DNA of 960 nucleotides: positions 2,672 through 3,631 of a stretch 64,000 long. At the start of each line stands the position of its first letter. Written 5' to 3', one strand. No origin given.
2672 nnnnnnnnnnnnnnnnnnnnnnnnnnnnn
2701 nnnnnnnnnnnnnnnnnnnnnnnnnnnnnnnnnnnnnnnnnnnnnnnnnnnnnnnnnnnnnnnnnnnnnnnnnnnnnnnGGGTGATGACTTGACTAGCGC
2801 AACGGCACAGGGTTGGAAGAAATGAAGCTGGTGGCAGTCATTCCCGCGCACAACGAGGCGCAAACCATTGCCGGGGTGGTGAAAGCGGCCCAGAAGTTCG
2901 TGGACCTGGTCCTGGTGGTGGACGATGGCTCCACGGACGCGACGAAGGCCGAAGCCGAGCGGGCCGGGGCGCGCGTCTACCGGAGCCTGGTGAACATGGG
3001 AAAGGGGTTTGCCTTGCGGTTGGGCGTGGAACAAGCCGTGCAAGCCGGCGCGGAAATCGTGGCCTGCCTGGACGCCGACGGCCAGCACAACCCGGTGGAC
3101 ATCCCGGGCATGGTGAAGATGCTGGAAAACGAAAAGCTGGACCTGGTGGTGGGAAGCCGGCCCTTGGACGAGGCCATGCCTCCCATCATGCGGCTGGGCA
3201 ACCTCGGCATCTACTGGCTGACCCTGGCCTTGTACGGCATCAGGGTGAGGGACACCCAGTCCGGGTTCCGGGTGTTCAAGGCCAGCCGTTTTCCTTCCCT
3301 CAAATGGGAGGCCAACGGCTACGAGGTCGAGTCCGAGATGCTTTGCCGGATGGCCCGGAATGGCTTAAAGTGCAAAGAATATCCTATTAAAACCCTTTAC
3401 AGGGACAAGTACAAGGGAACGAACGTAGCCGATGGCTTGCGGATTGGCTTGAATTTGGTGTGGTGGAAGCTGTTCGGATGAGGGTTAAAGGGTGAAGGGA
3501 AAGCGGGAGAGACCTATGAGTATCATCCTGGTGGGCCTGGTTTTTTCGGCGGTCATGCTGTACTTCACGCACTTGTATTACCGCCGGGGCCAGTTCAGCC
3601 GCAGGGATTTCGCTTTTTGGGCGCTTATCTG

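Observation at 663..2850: AbiEi/AbiEii cassette flanked by 29-bp direct repeats that duplicate the start of the neighbouring GT2 gene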

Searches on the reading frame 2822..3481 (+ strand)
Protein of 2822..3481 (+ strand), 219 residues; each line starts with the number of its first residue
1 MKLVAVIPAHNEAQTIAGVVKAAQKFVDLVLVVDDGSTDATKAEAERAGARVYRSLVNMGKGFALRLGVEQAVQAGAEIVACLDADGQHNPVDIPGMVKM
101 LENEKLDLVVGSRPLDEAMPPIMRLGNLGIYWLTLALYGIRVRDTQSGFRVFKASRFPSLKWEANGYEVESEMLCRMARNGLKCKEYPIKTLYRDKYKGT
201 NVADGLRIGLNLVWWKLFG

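Call 7: search_protein_families(library=pfam, proteins=[window:2822-3481:+], max_evalue=0.01)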
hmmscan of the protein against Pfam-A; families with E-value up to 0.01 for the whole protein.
window:2822-3481:+ (219 aa): 1 family
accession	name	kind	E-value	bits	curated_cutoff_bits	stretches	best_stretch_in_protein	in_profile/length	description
PF00535.33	Glycos_transf_2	-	3.6e-22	79.5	23.3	1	6-129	3-131/168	Glycosyl transferase family 2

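Call 9: find_encoding_contigs(protein=window:2822-3481:+, flank=10000, max_places=10)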
Protein window:2822-3481:+ (219 aa): 13 contigs read that carry it; 7 places shown.
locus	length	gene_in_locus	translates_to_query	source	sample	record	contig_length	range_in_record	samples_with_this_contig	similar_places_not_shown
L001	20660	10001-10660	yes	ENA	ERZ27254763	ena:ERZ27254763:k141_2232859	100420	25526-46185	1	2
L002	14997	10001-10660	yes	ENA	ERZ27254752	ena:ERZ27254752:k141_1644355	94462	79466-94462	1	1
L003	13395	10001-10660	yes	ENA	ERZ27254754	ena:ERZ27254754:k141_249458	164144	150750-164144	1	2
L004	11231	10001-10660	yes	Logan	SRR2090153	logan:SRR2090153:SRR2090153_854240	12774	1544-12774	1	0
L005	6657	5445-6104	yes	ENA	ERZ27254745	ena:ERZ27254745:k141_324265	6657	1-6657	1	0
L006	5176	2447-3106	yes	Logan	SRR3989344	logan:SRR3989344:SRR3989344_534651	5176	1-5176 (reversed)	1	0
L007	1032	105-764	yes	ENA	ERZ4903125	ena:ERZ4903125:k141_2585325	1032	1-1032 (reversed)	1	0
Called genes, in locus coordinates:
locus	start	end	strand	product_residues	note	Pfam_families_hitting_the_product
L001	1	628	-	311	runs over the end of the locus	PF00106:adh_short (weak), PF01073:3Beta_HSD, PF01370:Epimerase, PF02719:Polysacc_synt_2, PF04321:RmlD_sub_bind, PF07993:NAD_binding_4, PF13460:NAD_binding_10, PF16363:GDP_Man_Dehyd, +1 more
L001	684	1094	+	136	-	-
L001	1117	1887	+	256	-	PF13489:Methyltransf_23, PF01209:Ubie_methyltran (faint), PF08241:Methyltransf_11, PF08242:Methyltransf_12 (weak), PF13649:Methyltransf_25, PF13847:Methyltransf_31 (weak)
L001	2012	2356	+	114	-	PF12802:MarR_2 (weak)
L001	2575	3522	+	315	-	PF01408:GFO_IDH_MocA, PF02894:GFO_IDH_MocA_C, PF22725:GFO_IDH_MocA_C3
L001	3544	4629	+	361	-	PF00155:Aminotran_1_2, PF01041:DegT_DnrJ_EryC1, PF00266:Aminotran_5 (weak)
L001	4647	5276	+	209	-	PF08241:Methyltransf_11, PF13649:Methyltransf_25 (weak)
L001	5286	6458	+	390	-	PF13439:Glyco_transf_4 (faint), PF00534:Glycos_transf_1, PF13692:Glyco_trans_1_4, PF13524:Glyco_trans_1_2 (weak)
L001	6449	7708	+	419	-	PF01522:Polysacc_deac_1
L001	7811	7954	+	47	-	-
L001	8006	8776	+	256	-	-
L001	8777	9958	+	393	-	PF08843:AbiEii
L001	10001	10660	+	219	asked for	PF00535:Glycos_transf_2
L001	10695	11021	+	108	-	PF10066:DUF2304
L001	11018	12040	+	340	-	PF01073:3Beta_HSD, PF01370:Epimerase, PF02719:Polysacc_synt_2, PF04321:RmlD_sub_bind, PF07993:NAD_binding_4, PF16363:GDP_Man_Dehyd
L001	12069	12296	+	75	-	-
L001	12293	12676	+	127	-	PF01850:PIN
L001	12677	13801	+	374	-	PF01073:3Beta_HSD, PF01370:Epimerase, PF02719:Polysacc_synt_2, PF05368:NmrA, PF07993:NAD_binding_4, PF16363:GDP_Man_Dehyd, PF01370:Epimerase, PF16363:GDP_Man_Dehyd, +3 more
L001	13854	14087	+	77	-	PF24434:DUF7557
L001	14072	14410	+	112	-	PF02452:PemK_toxin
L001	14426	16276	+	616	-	PF09852:DUF2079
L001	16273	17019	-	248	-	PF13641:Glyco_tranf_2_3 (faint), PF00535:Glycos_transf_2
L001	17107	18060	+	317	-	PF00535:Glycos_transf_2, PF13641:Glyco_tranf_2_3, PF13506:Glyco_transf_21, PF13632:Glyco_trans_2_3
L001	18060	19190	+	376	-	PF04055:Radical_SAM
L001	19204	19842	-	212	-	PF08241:Methyltransf_11, PF13649:Methyltransf_25 (weak)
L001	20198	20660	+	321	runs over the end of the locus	-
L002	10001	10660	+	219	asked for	PF00535:Glycos_transf_2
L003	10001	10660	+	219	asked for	PF00535:Glycos_transf_2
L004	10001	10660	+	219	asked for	PF00535:Glycos_transf_2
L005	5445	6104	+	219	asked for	PF00535:Glycos_transf_2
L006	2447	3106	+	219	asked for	PF00535:Glycos_transf_2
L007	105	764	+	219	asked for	PF00535:Glycos_transf_2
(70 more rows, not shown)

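Call 11: find_homologous_proteins(query=window:2822-3481:+, max_evalue=1e-20)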
Query window:2822-3481:+ (219 aa): 1826 proteins with E <= 1e-20 among 3267 candidates; the best 120 are listed.
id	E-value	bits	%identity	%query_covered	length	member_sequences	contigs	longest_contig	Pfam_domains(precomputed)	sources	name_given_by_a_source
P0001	1.2e-141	488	100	100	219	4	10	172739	PF00535.33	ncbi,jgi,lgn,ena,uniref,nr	ncbi:MAG: glycosyltransferase family 2 protein [Candidatus Diapherotrites archaeon]|uniref:Glycosylt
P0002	1.9e-108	379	76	100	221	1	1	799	PF00535.33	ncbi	-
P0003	5.0e-107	374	78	100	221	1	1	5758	PF00535.33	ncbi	-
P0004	6.9e-101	354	73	99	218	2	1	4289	PF00535.33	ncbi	-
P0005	5.2e-65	237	50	99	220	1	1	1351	PF10111.15,PF00535.33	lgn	-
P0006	2.9e-64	235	50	99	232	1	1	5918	PF13641.13,PF00535.33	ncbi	-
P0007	5.3e-64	234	51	100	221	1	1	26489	PF00535.33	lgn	-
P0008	2.3e-63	232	48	99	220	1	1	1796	PF00535.33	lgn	-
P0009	1.2e-62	229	50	99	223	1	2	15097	PF00535.33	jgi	-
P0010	1.0e-61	226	47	99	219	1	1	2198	PF00535.33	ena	-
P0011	1.1e-61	226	51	99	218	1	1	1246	PF00535.33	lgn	-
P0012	1.7e-61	226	49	99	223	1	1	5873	PF00535.33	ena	-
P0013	1.8e-61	226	51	100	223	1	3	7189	PF00535.33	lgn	-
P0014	4.0e-61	224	51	97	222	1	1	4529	PF00535.33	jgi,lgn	-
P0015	9.3e-61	223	48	99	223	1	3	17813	PF00535.33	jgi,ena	-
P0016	2.0e-60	222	48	99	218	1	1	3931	PF00535.33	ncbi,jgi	-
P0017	3.6e-60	221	49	99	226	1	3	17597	PF00535.33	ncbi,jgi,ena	-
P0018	3.6e-60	221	49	99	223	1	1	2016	PF00535.33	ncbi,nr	ncbi:glycosyltransferase family 2 protein [Candidatus Woesearchaeota archaeon]|nr:glycosyltransferas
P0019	4.8e-60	221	49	97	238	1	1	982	PF13641.13,PF00535.33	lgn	-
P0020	1.3e-59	220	48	99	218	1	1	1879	PF00535.33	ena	-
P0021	3.6e-59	218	47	99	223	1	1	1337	PF00535.33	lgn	-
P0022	4.9e-59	218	47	99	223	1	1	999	PF00535.33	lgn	-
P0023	5.2e-59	218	47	98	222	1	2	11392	PF00535.33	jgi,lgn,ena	-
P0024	6.7e-59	217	48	99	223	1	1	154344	PF13641.13,PF00535.33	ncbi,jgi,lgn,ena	-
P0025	5.7e-58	214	47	99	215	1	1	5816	PF00535.33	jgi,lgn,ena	-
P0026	1.1e-57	213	47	100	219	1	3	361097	PF00535.33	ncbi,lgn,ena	ncbi:MAG: glycosyltransferase family 2 protein [Nanoarchaeota archaeon]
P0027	2.0e-57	212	47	99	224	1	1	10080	PF00535.33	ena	-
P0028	4.4e-57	211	47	99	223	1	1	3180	PF00535.33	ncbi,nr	ncbi:MAG: glycosyltransferase family 2 protein [Nanoarchaeota archaeon]|nr:glycosyltransferase famil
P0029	1.8e-56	209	48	98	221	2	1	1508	PF00535.33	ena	-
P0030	2.0e-56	209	44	98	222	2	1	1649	PF00535.33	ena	-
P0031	2.9e-56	209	47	100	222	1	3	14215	PF00535.33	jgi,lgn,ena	-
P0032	5.0e-56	208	47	98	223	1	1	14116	PF00535.33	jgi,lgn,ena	-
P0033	1.7e-55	206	50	98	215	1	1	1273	PF00535.33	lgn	-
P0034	2.4e-55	206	45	99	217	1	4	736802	PF00535.33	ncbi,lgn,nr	ncbi:MAG: glycosyltransferase family 2 protein [Candidatus Woesearchaeota archaeon]|nr:MAG: glycosyl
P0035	7.4e-55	204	49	100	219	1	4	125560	PF00535.33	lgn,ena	-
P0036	8.4e-55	204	47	97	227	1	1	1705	PF13641.13,PF00535.33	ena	-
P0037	9.9e-55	204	46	99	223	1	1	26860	PF00535.33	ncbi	-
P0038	1.1e-54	203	47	97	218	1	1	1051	PF13641.13,PF00535.33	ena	-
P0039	1.2e-54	203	46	99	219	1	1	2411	PF00535.33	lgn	-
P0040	1.5e-54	203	46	97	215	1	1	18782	PF00535.33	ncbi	-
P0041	2.3e-54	202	46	99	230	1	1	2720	PF00535.33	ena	-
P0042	4.2e-54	202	46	99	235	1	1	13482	PF00535.33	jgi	-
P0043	4.7e-54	201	46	97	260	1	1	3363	PF00535.33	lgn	-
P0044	9.5e-54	200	46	100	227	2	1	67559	PF13641.13,PF00535.33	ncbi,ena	-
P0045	1.4e-53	200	45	98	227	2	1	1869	PF00535.33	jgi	-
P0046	1.5e-53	200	44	98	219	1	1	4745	PF00535.33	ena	-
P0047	3.2e-53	199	45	98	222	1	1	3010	PF00535.33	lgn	-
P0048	3.5e-53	199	45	100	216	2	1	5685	PF00535.33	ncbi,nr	ncbi:MAG TPA: glycosyltransferase family 2 protein [Candidatus Nanoarchaeia archaeon]|nr:glycosyltra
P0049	3.6e-53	198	46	97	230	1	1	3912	PF00535.33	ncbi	-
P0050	1.3e-52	197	44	100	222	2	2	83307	PF00535.33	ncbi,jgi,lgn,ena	ncbi:MAG: glycosyltransferase family 2 protein [Patescibacteria group bacterium]|jgi:glycosyltransfe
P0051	1.4e-52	197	46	98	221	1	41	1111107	PF13641.13,PF00535.33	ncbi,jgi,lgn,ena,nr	ncbi:glycosyltransferase family 2 protein [Candidatus Woesearchaeota archaeon]|jgi:UDP-N-acetylgluco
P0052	1.6e-52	196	42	99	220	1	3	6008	PF00535.33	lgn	-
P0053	1.7e-52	196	47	99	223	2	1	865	PF00535.33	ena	-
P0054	2.4e-52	196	45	99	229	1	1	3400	PF13641.13,PF00535.33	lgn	-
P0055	2.5e-52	196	48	100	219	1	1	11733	PF00535.33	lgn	-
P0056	3.2e-52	195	47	99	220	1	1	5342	PF00535.33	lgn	-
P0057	7.3e-52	194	43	100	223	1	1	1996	PF13641.13,PF00535.33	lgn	-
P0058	9.8e-52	194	44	98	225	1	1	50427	PF00535.33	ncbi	-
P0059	1.1e-51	194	47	100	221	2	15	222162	PF10111.15,PF13641.13,PF00535.33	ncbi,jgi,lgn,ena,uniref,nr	ncbi:MAG: hypothetical protein A2898_02855 [Candidatus Kerfeldbacteria bacterium RIFCSPLOWO2_01_FULL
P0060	1.1e-51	194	44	98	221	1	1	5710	PF00535.33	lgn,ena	-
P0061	3.3e-51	192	43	98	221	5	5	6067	PF00535.33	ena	-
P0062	3.7e-51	192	43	100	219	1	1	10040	PF00535.33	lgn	-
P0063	1.6e-50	190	43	99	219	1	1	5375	PF00535.33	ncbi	-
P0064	1.9e-50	190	44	100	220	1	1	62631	PF13641.13,PF00535.33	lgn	-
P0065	2.2e-50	189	44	100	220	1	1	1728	PF13641.13,PF00535.33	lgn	-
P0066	4.0e-50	189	44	99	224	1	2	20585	PF00535.33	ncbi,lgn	-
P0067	4.1e-50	188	44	97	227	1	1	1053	PF00535.33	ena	-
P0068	6.3e-50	188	43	97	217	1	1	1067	PF00535.33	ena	-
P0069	6.9e-50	188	44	98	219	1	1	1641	PF00535.33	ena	-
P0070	7.9e-50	188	45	100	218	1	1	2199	PF00535.33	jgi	jgi:UDP-N-acetylglucosamine---dolichyl-phosphate N-acetylglucosaminyltransferase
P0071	1.8e-49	186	46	95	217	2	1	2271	PF13641.13,PF00535.33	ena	-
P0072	1.3e-48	184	43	99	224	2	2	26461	PF13641.13,PF00535.33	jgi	jgi:glycosyltransferase involved in cell wall biosynthesis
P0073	3.7e-48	182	42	99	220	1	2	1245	PF13641.13,PF00535.33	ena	-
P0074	4.5e-48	182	42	99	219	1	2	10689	PF00535.33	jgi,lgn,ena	-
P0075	2.8e-47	179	43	99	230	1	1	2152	PF00535.33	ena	-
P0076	9.0e-47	178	40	99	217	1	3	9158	PF00535.33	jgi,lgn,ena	-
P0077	1.7e-46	177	39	99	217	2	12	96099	PF00535.33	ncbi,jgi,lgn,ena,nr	ncbi:glycosyltransferase family 2 protein [Candidatus Woesearchaeota archaeon]|jgi:glycosyltransfera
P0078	2.9e-46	176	40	100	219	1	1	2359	PF00535.33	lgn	-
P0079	3.6e-46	176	44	98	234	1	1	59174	PF00535.33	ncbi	-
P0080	1.4e-45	174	40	100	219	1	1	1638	PF13641.13,PF00535.33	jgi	jgi:glycosyltransferase involved in cell wall biosynthesis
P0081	3.9e-45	172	41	99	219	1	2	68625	PF00535.33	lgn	-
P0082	5.6e-45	172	44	97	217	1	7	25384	PF00535.33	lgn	-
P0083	1.3e-44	171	39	99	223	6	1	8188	PF00535.33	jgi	jgi:glycosyltransferase involved in cell wall biosynthesis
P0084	3.8e-44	169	39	99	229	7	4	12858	PF13641.13,PF00535.33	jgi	-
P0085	7.6e-44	168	44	93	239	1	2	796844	PF13641.13,PF00535.33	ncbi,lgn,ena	-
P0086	2.1e-43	167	35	97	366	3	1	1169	PF13641.13,PF00535.33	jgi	jgi:glycosyltransferase involved in cell wall biosynthesis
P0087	1.0e-42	164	42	97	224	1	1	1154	PF00535.33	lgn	-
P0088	1.1e-41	161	41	99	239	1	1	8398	PF13641.13,PF00535.33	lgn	-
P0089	2.1e-41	160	43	99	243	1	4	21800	PF13641.13,PF00535.33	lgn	-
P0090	4.2e-41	159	42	97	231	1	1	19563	PF00535.33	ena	-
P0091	4.3e-41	159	42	97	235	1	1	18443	PF00535.33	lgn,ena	-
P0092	8.9e-41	158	44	94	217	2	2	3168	PF13641.13,PF00535.33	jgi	jgi:glycosyltransferase involved in cell wall biosynthesis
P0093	9.3e-41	158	45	94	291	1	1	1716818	PF00535.33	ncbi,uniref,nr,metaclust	ncbi:glycosyltransferase family 2 protein [Pyrococcus yayanosii]|uniref:Glycosyl transferase, group 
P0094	1.3e-40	157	43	97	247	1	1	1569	PF00535.33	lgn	-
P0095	2.0e-40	157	41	99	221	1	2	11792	PF13641.13,PF00535.33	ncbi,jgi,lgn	jgi:glycosyltransferase involved in cell wall biosynthesis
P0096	2.2e-40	157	43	99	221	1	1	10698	PF00535.33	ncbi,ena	-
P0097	4.1e-40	156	44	88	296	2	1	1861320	PF13641.13,PF00535.33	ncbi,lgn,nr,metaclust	ncbi:Glycosyl transferase [Pyrococcus sp. NA2]|nr:Glycosyl transferase [Pyrococcus sp. NA2]|metaclus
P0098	4.2e-40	156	44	95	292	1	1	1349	PF13641.13,PF00535.33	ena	-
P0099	4.7e-40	156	44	94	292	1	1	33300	PF13641.13,PF00535.33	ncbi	ncbi:glycosyltransferase family 2 protein [Thermococcus sp.]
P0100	4.8e-40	156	44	94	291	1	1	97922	PF13641.13,PF00535.33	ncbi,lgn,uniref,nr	ncbi:MAG: glycosyltransferase family 2 protein [Thermococcus sp.]|uniref:glycosyltransferase family 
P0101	1.4e-39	154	43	95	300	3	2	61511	PF00535.33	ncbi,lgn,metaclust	metaclust:\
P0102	2.7e-39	153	44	95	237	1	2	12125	PF00535.33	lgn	-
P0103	2.8e-39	153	42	95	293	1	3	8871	PF13641.13,PF00535.33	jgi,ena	jgi:glycosyltransferase involved in cell wall biosynthesis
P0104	3.8e-39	153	39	96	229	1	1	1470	PF10111.15,PF00535.33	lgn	-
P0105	4.0e-39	153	42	88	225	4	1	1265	PF00535.33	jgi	-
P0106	5.0e-39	152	44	95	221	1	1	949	PF00535.33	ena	-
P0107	5.1e-39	152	43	95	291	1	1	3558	PF00535.33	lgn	-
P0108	7.2e-39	152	38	99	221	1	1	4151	PF13641.13,PF00535.33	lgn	-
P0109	1.5e-38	151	44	93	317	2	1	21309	PF00535.33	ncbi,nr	ncbi:MAG: glycosyltransferase family 2 protein [Dehalococcoidia bacterium]|nr:glycosyltransferase fa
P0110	1.9e-38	150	42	96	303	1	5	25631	PF13641.13,PF00535.33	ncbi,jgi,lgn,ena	-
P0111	2.0e-38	150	43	95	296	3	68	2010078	PF13641.13,PF00535.33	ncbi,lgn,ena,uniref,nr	ncbi:glycosyltransferase family 2 protein [Thermococcus barophilus]|uniref:Glycosyl transferase n=1 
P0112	2.0e-38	150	41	97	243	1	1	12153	PF00535.33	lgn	-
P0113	2.0e-38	150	43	89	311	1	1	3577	PF13641.13,PF00535.33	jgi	jgi:glycosyltransferase involved in cell wall biosynthesis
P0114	2.4e-38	150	43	93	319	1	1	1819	PF00535.33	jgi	-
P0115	3.1e-38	150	42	95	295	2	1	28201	PF13641.13,PF00535.33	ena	-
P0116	3.3e-38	150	41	94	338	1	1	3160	PF13641.13,PF00535.33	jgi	-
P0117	4.4e-38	149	42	100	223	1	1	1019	PF00535.33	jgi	jgi:glycosyltransferase involved in cell wall biosynthesis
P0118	5.3e-38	149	43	94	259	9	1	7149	PF13641.13,PF00535.33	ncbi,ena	-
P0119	6.1e-38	149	45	94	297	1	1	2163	PF13641.13,PF00535.33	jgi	jgi:glycosyltransferase involved in cell wall biosynthesis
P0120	7.2e-38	148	42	94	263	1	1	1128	PF13641.13,PF00535.33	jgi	jgi:glycosyltransferase involved in cell wall biosynthesis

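Call 12: find_encoding_contigs(protein=P0003, flank=10000)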
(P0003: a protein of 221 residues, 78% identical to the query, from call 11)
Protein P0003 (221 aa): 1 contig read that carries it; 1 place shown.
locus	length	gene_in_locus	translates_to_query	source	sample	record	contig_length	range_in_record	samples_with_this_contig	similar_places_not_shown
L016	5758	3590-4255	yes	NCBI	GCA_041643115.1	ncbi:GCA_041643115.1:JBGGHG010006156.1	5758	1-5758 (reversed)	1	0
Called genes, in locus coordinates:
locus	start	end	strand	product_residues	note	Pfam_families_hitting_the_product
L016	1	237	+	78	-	?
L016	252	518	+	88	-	PF19451:DUF5989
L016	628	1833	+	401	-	PF13439:Glyco_transf_4 (faint), PF13579:Glyco_trans_4_4 (faint), PF20706:GT4-conflict, PF00534:Glycos_transf_1, PF13692:Glyco_trans_1_4, PF13524:Glyco_trans_1_2 (weak)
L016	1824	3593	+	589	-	PF01522:Polysacc_deac_1, PF13489:Methyltransf_23, PF13847:Methyltransf_31 (weak), PF01209:Ubie_methyltran (faint), PF08241:Methyltransf_11, PF13649:Methyltransf_25 (weak)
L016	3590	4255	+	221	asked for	PF00535:Glycos_transf_2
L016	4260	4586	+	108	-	PF10066:DUF2304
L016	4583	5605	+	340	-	PF00106:adh_short (faint), PF01073:3Beta_HSD, PF01370:Epimerase, PF02719:Polysacc_synt_2, PF04321:RmlD_sub_bind, PF07993:NAD_binding_4, PF16363:GDP_Man_Dehyd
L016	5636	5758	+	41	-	?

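Call 13: find_encoding_contigs(protein=P0004, flank=10000)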
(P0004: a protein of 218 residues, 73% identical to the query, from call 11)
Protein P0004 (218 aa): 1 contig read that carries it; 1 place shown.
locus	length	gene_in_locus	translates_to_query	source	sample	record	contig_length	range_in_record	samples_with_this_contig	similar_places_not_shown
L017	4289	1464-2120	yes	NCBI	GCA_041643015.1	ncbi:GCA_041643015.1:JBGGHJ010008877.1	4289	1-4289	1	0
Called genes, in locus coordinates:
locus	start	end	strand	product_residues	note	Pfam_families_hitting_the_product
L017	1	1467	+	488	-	?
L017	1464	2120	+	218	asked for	PF00535:Glycos_transf_2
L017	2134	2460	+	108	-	PF10066:DUF2304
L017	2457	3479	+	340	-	PF00106:adh_short (faint), PF01073:3Beta_HSD, PF01370:Epimerase, PF02719:Polysacc_synt_2, PF04321:RmlD_sub_bind, PF07993:NAD_binding_4, PF13460:NAD_binding_10 (weak), PF16363:GDP_Man_Dehyd, +1 more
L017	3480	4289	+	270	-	?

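Call 14: find_encoding_contigs(protein=P0002, flank=10000)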
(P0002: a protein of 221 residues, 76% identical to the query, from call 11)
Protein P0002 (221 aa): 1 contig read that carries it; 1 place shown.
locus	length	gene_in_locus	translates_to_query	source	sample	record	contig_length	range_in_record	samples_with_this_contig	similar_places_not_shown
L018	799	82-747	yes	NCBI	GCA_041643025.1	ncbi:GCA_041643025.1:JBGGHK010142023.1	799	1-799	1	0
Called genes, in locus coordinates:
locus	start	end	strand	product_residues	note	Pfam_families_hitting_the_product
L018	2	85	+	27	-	?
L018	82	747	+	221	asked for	PF00535:Glycos_transf_2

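Call 33: find_related_loci(query=L001:6449-7468:+, collection=metagenome_contigs, flank=6000)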
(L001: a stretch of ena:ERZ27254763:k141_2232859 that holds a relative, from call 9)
Query L001:6449-7468:+ (340 aa) in metagenome_contigs; peptide patterns used: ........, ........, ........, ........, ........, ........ (x = any residue, [..] = any of these).
154 stretches matched a pattern; 1 encode a relative of the query (tblastn E <= 1e-3); 1 distinct loci.
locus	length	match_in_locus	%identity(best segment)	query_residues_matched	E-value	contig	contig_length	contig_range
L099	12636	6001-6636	36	20-309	2e-13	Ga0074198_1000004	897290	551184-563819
